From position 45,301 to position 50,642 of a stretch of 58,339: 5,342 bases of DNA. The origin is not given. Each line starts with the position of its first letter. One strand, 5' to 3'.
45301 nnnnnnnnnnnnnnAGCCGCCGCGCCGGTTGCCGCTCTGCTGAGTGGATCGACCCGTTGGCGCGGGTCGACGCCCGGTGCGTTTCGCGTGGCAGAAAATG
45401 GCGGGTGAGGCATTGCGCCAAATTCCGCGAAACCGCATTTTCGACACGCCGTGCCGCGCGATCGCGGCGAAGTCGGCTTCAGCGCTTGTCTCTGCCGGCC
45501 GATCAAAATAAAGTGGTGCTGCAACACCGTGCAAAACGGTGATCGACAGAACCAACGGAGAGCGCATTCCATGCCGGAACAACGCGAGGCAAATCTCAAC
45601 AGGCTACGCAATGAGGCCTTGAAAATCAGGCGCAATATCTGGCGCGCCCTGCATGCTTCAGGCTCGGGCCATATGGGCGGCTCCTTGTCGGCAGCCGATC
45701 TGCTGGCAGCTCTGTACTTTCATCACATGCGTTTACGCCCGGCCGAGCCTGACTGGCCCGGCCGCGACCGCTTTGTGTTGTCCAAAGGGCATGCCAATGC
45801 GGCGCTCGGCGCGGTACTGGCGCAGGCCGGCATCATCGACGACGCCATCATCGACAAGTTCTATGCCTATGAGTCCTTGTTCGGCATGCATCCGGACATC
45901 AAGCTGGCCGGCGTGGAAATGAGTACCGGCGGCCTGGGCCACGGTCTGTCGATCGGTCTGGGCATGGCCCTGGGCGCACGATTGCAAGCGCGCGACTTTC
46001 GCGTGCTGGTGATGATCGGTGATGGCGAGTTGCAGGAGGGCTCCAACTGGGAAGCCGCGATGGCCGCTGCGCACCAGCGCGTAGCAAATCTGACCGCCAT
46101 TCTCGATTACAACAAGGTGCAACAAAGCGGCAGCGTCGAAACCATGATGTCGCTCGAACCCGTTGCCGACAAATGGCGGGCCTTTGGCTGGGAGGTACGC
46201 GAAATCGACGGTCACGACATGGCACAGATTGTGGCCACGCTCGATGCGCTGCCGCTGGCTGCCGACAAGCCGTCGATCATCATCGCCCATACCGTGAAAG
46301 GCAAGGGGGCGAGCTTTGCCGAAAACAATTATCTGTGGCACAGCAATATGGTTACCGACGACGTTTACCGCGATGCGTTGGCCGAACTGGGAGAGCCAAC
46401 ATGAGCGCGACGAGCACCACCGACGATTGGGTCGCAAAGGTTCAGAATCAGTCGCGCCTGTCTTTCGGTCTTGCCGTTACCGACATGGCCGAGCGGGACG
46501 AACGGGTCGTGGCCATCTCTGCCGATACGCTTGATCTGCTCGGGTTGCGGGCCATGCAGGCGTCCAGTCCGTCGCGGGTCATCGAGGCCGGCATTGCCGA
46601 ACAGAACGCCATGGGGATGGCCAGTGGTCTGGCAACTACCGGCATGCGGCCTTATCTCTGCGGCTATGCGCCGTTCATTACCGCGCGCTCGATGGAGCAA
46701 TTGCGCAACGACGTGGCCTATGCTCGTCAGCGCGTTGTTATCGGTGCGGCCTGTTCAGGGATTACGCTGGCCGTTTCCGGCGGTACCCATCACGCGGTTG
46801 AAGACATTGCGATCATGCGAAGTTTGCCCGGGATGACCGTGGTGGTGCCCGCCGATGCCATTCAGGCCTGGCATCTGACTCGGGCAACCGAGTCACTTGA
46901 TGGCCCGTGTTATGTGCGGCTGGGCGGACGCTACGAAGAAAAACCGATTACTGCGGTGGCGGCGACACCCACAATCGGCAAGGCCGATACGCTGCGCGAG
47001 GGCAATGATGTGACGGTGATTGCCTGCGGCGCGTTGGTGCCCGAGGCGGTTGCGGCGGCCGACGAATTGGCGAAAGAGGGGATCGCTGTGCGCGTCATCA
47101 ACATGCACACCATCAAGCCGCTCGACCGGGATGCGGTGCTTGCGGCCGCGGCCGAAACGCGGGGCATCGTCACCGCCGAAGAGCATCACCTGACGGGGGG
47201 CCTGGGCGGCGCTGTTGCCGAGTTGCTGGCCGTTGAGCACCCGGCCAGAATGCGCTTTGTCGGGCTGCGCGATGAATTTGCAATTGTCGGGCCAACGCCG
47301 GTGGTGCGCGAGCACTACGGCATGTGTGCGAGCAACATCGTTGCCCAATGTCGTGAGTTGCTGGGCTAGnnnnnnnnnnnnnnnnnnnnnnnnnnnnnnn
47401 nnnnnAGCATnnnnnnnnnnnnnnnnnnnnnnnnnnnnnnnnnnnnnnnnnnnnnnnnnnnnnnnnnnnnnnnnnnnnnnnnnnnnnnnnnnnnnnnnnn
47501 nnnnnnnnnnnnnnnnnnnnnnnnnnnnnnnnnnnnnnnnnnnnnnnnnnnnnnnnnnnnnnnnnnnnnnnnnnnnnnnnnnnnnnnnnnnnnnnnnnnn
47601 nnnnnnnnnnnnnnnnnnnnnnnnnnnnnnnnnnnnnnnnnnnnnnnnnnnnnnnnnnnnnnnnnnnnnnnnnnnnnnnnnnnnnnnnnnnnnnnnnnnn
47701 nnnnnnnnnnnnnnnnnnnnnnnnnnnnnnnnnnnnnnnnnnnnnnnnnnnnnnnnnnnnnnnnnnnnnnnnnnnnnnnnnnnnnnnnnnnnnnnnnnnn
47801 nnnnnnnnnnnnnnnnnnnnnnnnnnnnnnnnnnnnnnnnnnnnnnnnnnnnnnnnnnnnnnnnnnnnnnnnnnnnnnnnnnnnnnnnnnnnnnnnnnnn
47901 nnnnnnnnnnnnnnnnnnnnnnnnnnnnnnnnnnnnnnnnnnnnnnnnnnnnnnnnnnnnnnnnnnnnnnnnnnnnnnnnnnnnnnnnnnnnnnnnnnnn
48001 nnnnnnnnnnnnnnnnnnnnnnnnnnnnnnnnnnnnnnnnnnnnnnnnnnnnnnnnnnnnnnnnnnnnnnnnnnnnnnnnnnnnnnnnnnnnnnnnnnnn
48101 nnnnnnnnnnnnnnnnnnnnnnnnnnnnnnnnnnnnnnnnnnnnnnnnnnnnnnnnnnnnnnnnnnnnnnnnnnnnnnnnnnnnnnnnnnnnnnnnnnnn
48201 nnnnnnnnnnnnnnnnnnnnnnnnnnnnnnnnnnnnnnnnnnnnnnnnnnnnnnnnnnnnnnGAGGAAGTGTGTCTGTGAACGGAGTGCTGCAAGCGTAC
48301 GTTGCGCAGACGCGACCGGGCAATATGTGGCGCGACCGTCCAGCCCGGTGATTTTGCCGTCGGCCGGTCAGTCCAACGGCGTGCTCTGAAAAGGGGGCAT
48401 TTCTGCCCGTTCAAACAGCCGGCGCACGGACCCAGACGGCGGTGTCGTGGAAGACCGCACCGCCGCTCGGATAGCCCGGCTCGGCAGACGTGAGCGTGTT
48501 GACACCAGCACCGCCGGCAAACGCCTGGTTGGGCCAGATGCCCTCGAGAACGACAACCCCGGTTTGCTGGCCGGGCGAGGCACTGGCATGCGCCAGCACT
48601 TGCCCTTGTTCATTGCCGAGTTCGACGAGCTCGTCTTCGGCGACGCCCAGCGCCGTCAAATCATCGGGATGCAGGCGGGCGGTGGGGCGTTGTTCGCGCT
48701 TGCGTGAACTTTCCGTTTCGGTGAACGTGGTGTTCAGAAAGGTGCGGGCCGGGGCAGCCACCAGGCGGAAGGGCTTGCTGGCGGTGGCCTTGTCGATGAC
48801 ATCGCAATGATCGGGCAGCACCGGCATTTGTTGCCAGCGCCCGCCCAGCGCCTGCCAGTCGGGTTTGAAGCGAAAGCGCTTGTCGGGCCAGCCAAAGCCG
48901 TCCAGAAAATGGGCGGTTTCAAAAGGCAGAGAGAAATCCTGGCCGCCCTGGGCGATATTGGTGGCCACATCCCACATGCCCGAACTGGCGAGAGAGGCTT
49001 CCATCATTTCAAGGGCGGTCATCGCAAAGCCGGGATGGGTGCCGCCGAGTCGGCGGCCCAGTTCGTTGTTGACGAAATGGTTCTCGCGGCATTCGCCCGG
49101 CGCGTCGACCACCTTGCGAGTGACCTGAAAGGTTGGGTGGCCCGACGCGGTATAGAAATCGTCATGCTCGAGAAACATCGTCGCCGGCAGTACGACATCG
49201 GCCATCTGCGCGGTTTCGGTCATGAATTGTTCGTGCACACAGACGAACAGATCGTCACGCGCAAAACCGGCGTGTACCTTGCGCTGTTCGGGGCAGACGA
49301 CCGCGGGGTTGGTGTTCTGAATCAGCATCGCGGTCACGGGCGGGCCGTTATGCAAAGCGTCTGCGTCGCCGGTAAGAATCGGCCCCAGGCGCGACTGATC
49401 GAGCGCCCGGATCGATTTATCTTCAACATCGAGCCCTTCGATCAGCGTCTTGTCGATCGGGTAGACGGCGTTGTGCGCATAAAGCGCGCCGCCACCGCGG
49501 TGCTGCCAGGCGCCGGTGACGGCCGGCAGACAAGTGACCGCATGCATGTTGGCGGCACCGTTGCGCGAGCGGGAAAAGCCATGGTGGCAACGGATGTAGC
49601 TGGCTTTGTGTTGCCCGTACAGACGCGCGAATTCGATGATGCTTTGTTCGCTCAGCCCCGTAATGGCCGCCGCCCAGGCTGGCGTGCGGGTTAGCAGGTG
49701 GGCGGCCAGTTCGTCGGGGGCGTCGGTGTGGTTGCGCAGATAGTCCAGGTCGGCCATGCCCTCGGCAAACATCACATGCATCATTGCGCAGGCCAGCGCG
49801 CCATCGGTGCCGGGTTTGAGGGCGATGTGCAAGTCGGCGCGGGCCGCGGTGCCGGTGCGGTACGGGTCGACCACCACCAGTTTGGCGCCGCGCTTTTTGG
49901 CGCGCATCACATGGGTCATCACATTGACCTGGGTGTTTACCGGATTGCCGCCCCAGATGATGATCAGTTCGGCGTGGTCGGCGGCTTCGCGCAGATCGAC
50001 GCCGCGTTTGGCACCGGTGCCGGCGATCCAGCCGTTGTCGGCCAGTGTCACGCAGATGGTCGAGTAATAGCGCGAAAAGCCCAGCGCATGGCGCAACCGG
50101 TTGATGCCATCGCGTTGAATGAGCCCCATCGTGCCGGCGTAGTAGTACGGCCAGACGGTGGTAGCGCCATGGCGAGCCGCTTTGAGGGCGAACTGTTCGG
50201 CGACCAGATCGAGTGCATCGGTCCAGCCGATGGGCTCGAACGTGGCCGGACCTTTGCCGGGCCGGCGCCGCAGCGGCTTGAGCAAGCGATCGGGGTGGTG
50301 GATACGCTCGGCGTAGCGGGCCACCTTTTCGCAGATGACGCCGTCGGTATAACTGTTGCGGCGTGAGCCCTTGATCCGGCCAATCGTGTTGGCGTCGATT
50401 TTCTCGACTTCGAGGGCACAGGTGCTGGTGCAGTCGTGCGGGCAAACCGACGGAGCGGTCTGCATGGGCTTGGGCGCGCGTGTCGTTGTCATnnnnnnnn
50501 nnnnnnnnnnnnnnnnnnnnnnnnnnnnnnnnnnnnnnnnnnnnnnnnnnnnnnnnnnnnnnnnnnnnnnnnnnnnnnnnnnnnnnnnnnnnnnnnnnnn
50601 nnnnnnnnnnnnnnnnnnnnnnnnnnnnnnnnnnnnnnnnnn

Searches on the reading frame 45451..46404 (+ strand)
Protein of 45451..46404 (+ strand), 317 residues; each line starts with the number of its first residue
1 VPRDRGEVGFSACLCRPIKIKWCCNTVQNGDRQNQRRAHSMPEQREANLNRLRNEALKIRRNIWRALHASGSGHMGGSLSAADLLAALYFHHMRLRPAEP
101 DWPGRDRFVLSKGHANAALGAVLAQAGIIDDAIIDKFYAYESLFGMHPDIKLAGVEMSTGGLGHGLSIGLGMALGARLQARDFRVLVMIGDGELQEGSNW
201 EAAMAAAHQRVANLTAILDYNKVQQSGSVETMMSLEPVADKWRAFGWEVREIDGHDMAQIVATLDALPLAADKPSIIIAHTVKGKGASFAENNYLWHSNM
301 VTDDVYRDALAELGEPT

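Call 57: search_protein_families(library=pfam, proteins=[window:45451-46404:+], max_evalue=0.00001)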
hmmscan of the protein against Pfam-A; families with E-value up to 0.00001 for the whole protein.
window:45451-46404:+ (317 aa): 2 families
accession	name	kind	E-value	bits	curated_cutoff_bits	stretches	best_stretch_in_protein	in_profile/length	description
PF00456.26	Transketolase_N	-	1.9e-44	152.5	22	1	65-304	15-266/334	Transketolase, thiamine diphosphate binding domain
PF13292.11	DXP_synthase_N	-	4.5e-10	39.7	21.2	1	162-232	113-182/274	1-deoxy-D-xylulose-5-phosphate synthase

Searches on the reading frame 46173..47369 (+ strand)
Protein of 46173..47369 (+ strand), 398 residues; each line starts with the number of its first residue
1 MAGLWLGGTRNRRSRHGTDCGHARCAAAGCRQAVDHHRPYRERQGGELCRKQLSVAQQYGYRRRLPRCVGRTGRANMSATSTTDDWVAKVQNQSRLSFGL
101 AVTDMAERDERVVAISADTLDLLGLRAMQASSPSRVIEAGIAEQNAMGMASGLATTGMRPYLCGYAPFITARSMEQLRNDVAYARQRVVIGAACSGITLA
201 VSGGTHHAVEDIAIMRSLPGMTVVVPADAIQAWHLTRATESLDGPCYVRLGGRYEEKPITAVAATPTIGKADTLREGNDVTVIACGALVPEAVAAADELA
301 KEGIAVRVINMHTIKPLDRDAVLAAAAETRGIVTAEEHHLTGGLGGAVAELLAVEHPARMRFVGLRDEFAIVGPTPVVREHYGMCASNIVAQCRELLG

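Call 57: search_protein_families(library=pfam, proteins=[window:46173-47369:+], max_evalue=0.00001)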
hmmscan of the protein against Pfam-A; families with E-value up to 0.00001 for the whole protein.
window:46173-47369:+ (398 aa): 3 families
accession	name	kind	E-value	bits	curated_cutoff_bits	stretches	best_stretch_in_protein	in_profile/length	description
PF02779.29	Transket_pyr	-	4.1e-32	111.7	27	1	95-250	6-167/174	Transketolase, pyrimidine binding domain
PF02780.25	Transketolase_C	-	2.3e-29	102.2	25.9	1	269-389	1-124/124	Transketolase, C-terminal domain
PF22613.1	Transketolase_C_1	-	1.4e-07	32.1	27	1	276-360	10-79/113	Transketolase-like TK C-terminal domain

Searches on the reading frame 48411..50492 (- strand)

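Call 58: search_protein_families(library=pfam, proteins=[window:48411-50492:-], max_evalue=0.00001)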
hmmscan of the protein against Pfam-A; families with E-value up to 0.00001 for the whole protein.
window:48411-50492:- (693 aa): 3 families
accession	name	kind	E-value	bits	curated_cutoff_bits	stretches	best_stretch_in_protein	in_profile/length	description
PF00384.28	Molybdopterin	-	1.3e-39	136.7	24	1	69-478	1-350/353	Molybdopterin oxidoreductase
PF01568.27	Molydop_binding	-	2.9e-14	53.5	26.8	1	575-681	1-106/110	Molydopterin dinucleotide binding domain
PF04879.21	Molybdop_Fe4S4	-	2.8e-06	27.6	22.7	1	10-66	1-55/55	Molybdopterin oxidoreductase Fe4S4 domain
